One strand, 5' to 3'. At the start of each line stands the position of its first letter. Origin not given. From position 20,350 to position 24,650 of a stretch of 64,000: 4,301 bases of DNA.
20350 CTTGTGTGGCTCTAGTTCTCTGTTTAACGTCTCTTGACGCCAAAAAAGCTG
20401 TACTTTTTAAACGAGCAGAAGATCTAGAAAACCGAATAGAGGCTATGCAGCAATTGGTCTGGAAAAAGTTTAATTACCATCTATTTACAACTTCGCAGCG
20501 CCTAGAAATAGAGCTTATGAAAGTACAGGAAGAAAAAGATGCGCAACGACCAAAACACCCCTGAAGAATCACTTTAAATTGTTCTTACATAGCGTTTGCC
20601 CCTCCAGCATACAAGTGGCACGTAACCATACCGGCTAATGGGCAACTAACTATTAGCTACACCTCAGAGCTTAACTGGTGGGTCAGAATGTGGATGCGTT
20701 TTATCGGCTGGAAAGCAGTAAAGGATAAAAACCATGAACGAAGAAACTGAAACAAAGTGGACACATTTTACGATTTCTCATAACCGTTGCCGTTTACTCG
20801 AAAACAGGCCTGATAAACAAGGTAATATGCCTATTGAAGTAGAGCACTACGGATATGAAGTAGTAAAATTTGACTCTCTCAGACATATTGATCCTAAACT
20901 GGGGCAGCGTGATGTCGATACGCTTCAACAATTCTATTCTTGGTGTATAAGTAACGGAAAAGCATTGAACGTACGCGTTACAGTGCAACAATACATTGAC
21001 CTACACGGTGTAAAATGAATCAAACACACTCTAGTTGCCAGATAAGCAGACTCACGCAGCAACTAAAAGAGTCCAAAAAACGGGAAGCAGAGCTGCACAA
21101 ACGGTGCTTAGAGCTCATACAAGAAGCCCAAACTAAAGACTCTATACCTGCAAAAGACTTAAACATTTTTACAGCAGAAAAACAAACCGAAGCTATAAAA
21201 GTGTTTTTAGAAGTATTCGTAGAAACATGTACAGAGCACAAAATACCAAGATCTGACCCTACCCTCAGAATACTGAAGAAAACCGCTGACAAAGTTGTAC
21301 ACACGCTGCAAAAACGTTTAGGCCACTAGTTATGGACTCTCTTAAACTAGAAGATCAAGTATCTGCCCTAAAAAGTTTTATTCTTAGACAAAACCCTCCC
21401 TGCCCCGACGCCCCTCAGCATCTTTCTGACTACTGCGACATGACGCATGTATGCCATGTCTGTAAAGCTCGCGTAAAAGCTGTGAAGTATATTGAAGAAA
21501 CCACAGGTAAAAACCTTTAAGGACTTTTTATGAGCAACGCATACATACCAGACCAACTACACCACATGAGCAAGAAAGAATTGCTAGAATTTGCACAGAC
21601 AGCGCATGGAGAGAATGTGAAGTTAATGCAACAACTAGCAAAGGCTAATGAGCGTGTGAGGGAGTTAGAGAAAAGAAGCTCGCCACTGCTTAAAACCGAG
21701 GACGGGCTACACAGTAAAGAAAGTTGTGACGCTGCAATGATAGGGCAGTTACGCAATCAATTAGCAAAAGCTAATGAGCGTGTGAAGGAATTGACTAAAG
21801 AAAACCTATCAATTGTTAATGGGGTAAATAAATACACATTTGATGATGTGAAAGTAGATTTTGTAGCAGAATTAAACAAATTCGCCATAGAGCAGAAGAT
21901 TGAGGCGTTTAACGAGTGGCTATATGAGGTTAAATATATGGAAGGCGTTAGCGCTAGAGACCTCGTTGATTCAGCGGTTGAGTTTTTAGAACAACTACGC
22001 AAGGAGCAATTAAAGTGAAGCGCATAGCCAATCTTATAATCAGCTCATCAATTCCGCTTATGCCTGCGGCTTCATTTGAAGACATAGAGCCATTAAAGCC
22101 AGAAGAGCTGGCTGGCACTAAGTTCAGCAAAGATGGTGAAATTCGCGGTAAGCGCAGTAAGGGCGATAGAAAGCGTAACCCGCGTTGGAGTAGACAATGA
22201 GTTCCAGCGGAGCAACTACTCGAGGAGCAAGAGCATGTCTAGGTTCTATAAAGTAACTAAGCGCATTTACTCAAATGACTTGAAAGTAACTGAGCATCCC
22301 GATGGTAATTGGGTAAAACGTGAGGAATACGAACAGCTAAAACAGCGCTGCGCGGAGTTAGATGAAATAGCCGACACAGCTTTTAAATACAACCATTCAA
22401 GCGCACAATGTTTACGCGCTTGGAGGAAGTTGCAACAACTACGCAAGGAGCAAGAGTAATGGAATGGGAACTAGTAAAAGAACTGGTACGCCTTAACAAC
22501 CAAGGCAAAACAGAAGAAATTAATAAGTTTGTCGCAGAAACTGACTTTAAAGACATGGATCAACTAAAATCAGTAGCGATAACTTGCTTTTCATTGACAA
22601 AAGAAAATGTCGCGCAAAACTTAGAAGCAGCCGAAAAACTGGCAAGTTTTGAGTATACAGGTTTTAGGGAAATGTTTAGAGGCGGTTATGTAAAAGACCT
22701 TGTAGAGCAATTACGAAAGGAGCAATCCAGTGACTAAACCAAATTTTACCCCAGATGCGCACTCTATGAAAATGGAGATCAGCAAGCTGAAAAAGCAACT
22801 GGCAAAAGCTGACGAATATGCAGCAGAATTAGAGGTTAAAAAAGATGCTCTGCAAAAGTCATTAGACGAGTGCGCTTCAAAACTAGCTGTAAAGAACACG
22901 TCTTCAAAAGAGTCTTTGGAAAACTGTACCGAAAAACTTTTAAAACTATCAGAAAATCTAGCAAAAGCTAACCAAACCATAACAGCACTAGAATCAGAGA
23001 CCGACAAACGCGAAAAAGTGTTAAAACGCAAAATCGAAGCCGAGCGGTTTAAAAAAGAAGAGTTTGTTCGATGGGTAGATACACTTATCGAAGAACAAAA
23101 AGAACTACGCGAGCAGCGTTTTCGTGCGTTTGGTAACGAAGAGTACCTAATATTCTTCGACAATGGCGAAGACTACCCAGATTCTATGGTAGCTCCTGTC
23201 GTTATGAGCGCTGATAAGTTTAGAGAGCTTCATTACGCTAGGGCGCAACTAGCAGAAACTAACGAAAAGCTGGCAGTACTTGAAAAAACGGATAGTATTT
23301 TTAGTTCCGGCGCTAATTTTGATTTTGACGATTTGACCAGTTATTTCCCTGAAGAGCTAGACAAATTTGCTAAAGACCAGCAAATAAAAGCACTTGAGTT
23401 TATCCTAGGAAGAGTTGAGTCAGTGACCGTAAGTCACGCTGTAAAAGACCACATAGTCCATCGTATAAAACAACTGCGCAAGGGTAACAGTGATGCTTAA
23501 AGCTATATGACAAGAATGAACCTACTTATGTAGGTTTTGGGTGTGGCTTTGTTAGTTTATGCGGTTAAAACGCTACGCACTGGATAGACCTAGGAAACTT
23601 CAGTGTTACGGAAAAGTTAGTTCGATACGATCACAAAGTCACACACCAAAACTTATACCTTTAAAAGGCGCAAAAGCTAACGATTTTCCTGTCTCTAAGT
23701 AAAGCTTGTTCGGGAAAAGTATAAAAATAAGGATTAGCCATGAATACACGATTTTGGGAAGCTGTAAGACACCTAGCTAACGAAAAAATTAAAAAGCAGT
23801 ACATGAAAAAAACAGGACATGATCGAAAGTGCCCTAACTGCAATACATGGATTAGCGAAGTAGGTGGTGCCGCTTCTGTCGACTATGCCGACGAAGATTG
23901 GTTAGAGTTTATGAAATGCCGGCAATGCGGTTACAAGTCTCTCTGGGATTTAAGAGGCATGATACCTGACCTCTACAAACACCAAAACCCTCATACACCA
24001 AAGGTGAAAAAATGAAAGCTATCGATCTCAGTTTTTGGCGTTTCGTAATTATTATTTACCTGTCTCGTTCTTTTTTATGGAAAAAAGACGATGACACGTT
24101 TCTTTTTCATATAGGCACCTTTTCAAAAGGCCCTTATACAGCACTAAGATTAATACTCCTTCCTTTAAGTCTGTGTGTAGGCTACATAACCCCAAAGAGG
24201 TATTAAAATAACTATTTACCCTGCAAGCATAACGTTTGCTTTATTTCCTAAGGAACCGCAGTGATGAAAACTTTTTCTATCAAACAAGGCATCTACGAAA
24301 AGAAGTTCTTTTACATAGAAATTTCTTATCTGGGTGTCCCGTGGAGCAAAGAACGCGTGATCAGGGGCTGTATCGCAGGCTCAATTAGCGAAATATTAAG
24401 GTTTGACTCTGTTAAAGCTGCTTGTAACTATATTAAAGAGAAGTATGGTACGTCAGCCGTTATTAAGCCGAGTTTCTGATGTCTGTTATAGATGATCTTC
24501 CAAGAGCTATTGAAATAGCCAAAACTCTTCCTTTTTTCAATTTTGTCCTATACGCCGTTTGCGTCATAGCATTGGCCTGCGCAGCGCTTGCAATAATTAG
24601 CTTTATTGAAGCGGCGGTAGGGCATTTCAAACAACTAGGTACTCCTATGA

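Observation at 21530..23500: Tandem array of four paralogous coiled-coil genes sharing a C-terminal ...QLRKEQ tail and an 18-mer that spans each stop codon and the next ribosome-binding site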

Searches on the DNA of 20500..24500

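Call 51: search_rna_families(source=window, start=20500, end=24500, threshold=evalue, max_evalue=1)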
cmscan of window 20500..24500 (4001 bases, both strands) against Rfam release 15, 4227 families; matches with E-value up to 1: 0.
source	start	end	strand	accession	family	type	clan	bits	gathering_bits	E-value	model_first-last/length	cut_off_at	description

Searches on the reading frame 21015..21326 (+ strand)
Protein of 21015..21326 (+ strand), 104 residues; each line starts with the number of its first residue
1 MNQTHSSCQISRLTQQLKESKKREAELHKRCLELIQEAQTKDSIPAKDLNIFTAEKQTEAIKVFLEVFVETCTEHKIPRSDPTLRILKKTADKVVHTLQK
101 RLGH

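Call 61: search_protein_families(library=ncbifam, proteins=[window:21015-21326:+], max_evalue=0.1)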
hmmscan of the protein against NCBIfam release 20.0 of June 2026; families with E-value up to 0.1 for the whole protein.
window:21015-21326:+ (104 aa): 2 families
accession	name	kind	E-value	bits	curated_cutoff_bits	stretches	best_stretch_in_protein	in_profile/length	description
NF045600.2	BstA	equivalog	0.065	11.1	1400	1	9-92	123-207/903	sterol transporter cytoplasmic membrane protein BstA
NF009434.1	PRK12793.1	equivalog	0.078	13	99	0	15-45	11-41/113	flagellar biosynthesis regulator FlaF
